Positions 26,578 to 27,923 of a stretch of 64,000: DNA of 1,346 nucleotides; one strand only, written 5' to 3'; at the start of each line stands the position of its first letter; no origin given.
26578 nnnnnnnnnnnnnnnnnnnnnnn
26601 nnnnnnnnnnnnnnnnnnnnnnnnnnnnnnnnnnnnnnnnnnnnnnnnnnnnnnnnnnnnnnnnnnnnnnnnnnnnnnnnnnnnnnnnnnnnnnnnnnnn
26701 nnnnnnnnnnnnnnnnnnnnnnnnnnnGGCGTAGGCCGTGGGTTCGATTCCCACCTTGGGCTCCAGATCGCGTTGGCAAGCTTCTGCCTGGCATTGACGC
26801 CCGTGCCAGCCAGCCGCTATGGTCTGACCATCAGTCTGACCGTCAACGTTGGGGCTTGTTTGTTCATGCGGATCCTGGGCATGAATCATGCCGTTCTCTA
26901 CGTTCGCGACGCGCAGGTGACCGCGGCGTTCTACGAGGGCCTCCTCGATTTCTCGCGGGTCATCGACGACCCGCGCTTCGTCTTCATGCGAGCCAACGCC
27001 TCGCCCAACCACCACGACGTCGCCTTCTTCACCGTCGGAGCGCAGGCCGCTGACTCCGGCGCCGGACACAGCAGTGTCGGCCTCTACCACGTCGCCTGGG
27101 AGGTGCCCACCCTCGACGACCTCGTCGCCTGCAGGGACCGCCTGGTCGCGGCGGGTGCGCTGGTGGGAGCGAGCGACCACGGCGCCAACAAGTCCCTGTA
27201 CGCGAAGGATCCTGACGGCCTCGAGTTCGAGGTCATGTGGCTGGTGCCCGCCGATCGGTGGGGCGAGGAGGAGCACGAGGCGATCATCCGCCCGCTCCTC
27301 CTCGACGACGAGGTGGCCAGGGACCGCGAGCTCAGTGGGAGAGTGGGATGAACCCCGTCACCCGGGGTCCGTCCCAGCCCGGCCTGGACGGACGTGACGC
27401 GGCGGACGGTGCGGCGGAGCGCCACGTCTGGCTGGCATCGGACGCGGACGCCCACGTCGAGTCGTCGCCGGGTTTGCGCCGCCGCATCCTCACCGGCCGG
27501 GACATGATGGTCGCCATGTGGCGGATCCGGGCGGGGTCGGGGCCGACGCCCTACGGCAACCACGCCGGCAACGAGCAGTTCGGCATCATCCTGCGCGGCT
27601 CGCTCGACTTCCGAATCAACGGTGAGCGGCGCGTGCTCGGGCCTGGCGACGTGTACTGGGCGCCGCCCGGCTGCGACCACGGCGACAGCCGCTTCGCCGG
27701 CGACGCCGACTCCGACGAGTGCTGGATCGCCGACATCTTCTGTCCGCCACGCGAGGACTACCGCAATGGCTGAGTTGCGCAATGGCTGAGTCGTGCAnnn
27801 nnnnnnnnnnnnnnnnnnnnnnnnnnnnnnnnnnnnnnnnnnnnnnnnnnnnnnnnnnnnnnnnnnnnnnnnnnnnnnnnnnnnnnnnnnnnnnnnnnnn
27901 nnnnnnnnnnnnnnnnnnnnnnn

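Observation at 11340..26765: Exact 50-bp repeat of the tRNA-Thr(GGT) 3' end brackets a 15.3-kb segment: candidate decayed integrated island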

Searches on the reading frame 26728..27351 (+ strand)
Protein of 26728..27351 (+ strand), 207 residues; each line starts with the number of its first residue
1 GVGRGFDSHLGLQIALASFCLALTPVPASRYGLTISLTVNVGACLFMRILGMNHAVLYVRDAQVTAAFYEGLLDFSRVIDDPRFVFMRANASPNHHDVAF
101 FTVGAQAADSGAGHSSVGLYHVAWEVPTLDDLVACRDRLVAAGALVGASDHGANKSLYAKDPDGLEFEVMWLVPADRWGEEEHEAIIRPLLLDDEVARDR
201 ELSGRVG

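Call 12: search_protein_families(library=pfam, proteins=[window:26728-27351:+], max_evalue=0.01)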
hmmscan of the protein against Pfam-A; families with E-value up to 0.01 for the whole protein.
window:26728-27351:+ (207 aa): 3 families
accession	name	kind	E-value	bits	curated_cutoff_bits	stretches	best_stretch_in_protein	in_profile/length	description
PF00903.31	Glyoxalase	-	8.7e-13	49.2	20.6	1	52-169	2-121/121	Glyoxalase/Bleomycin resistance protein/Dioxygenase superfamily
PF18029.7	Glyoxalase_6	-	9.9e-07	29.8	23.6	1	56-170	3-106/106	Glyoxalase-like domain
PF13669.12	Glyoxalase_4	-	0.0012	19.5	27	1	53-146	1-93/109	Glyoxalase/Bleomycin resistance protein/Dioxygenase superfamily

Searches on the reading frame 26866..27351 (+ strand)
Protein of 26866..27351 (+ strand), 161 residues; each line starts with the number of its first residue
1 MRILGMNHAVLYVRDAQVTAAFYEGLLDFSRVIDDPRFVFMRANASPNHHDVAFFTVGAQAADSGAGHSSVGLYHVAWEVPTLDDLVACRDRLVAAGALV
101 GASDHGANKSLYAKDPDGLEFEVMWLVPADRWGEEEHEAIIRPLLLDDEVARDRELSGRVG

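Call 32: find_homologous_proteins(query=window:26866-27351:+, max_evalue=1e-20)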
Query window:26866-27351:+ (161 aa): 7969 proteins with E <= 1e-20 among 8000 candidates; the best 120 are listed.
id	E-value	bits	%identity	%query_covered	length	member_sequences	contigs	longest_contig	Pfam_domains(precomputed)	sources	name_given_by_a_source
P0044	3.3e-99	347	100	97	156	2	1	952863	PF00903.32,PF18029.8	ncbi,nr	ncbi:MAG TPA: VOC family protein [Candidatus Dormibacteraeota bacterium]|nr:VOC family protein [Cand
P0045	1.2e-90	319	89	100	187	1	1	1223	PF00903.32,PF18029.8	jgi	jgi:catechol-2,3-dioxygenase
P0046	7.3e-80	284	81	97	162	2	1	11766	PF13669.13,PF00903.32,PF18029.8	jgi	jgi:catechol-2,3-dioxygenase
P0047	7.4e-75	268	78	95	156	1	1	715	PF13669.13,PF00903.32,PF18029.8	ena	-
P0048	1.6e-73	264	76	100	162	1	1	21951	PF13669.13,PF00903.32,PF18029.8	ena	-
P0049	2.2e-73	263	78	95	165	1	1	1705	PF13669.13,PF00903.32,PF18029.8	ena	-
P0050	4.5e-73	262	78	95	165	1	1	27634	PF00903.32,PF18029.8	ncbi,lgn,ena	-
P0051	4.7e-73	262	76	97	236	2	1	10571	PF13669.13,PF00903.32,PF18029.8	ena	-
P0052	8.6e-73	261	75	97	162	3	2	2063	PF00903.32,PF18029.8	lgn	-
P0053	3.5e-72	259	75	97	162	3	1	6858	PF00903.32,PF18029.8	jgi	jgi:catechol-2,3-dioxygenase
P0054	6.5e-72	259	76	97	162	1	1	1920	PF00903.32,PF18029.8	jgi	jgi:catechol-2,3-dioxygenase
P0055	3.6e-71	256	74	98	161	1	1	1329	PF13669.13,PF00903.32,PF18029.8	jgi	jgi:catechol-2,3-dioxygenase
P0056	1.2e-70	254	73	97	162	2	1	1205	PF00903.32,PF18029.8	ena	-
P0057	1.1e-69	251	73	97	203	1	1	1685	PF00903.32,PF18029.8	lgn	-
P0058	1.5e-69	251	75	94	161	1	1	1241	PF13669.13,PF00903.32,PF18029.8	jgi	jgi:catechol-2,3-dioxygenase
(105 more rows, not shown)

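Call 33: find_encoding_contigs(protein=P0044, flank=10000, max_places=4)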
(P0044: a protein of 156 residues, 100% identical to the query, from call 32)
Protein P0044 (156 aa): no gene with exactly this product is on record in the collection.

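Call 34: find_encoding_contigs(protein=P0045, flank=10000, max_places=4)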
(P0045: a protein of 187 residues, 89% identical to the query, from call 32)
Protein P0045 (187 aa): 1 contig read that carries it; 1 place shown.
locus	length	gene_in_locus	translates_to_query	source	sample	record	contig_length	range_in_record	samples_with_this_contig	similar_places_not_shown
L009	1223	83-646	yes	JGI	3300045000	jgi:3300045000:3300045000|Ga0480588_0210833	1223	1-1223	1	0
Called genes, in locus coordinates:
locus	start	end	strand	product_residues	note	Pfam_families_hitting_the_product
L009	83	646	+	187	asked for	PF00903:Glyoxalase, PF18029:Glyoxalase_6 (weak)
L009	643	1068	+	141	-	PF07883:Cupin_2, PF02311:AraC_binding (weak)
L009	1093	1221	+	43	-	?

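Call 35: find_encoding_contigs(protein=P0046, flank=10000, max_places=4)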
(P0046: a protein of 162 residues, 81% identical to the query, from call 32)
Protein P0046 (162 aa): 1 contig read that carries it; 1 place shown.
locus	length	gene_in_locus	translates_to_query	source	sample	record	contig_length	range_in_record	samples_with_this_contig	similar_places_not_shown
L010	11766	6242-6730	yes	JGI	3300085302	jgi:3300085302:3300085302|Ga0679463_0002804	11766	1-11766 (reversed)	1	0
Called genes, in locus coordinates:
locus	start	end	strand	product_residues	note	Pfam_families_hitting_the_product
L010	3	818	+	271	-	?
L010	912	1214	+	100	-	PF00547:Urease_gamma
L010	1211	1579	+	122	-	PF00699:Urease_beta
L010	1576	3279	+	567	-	PF00449:Urease_alpha, PF01979:Amidohydro_1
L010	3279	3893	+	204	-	PF01730:UreF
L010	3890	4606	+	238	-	PF02492:cobW, PF03308:MeaB (faint)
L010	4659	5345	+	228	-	PF01774:UreD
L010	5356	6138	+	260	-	PF01925:TauE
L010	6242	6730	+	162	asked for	PF00903:Glyoxalase, PF13669:Glyoxalase_4 (faint), PF18029:Glyoxalase_6 (weak)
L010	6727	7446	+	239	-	PF00392:GntR, PF07729:FCD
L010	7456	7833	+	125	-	PF07883:Cupin_2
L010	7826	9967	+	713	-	PF05378:Hydant_A_N, PF01968:Hydantoinase_A, PF19278:Hydant_A_C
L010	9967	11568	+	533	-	PF02538:Hydantoinase_B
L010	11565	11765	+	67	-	?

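Call 43: find_related_loci(query=window:26866-27351:+, collection=genome_contigs, flank=10000)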
Query window:26866-27351:+ (161 aa) in genome_contigs; peptide patterns used: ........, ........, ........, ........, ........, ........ (x = any residue, [..] = any of these).
561 stretches matched a pattern; 398 encode a relative of the query (tblastn E <= 1e-3); the best 80 are kept; 80 distinct loci.
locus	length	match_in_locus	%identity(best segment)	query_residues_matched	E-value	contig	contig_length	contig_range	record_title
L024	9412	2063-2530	74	1-156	2e-76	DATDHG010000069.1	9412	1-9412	MAG TPA_asm: Candidatus Dormiibacterota bacterium isolate SMAG_U272 k141_391531, whole genome shotgun sequence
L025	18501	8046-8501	72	3-152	3e-71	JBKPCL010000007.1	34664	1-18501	MAG: Actinomycetota bacterium isolate GB_EKS_MAG_00052 GB_EKS_000000775194, whole genome shotgun sequence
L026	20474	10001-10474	72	3-158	4e-70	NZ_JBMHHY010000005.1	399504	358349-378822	Embleya sp. AB8 Ga0532222_05, whole genome shotgun sequence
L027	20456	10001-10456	73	3-152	7e-70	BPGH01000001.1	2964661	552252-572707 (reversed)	MAG: Acidimicrobiia bacterium KatS3mg009 DNA, contig_6993, whole genome shotgun sequence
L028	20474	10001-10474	71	3-158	2e-69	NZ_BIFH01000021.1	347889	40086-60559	Embleya hyalina strain NBRC 13850 sequence21, whole genome shotgun sequence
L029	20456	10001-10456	74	3-152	2e-69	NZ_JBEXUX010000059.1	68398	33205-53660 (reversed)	Embleya sp. NPDC005971 NPDC005971_278_E5.ctg-0059, whole genome shotgun sequence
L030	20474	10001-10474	73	3-158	1e-69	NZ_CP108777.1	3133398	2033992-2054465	Embleya sp. NBC_00896 plasmid unnamed1, complete sequence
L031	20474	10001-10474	70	3-158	2e-69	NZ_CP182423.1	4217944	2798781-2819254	Embleya sp. MST-111070 chromosome 2, complete sequence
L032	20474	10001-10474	72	3-158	2e-69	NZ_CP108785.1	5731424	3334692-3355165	Embleya sp. NBC_00888 plasmid unnamed1, complete sequence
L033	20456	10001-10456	73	3-152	5e-69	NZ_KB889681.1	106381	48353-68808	Embleya scabrispora DSM 41855 A3ICDRAFT_scaffold_35.36, whole genome shotgun sequence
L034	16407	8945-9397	74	1-149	5e-69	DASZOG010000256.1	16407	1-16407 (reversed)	MAG TPA_asm: Acidimicrobiales bacterium isolate SMAG_U5939 k141_1659144, whole genome shotgun sequence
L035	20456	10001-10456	73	3-152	7e-69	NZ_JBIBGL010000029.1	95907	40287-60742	Embleya sp. NPDC008237 NPDC008237_171_C5.ctg-0029, whole genome shotgun sequence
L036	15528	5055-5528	72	3-158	9e-69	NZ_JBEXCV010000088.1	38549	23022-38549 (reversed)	Embleya sp. NPDC005575 NPDC005575_288_A2.ctg-0088, whole genome shotgun sequence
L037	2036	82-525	74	3-149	8e-71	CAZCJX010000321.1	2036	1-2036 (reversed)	MAG TPA_asm: uncultured Actinomycetes bacterium isolate SRP272529_co2_40 genome assembly, contig: NODE_123905_length_203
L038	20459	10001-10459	75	1-152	6e-69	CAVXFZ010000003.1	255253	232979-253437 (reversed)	MAG: uncultured Actinomycetes bacterium isolate MFD02416.bin.3.361 genome assembly, contig: contig_102732, whole genome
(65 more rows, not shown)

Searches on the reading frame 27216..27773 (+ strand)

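Call 12: search_protein_families(library=pfam, proteins=[window:27216-27773:+], max_evalue=0.01)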
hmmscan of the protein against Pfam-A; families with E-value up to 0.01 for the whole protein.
window:27216-27773:+ (185 aa): 2 families
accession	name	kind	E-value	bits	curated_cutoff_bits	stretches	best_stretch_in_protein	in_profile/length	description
PF07883.17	Cupin_2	-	1.4e-09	37.9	27.2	1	102-156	3-55/70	Cupin domain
PF02311.25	AraC_binding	-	1.1e-06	28.9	21.1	1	119-156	23-60/135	AraC-like ligand binding domain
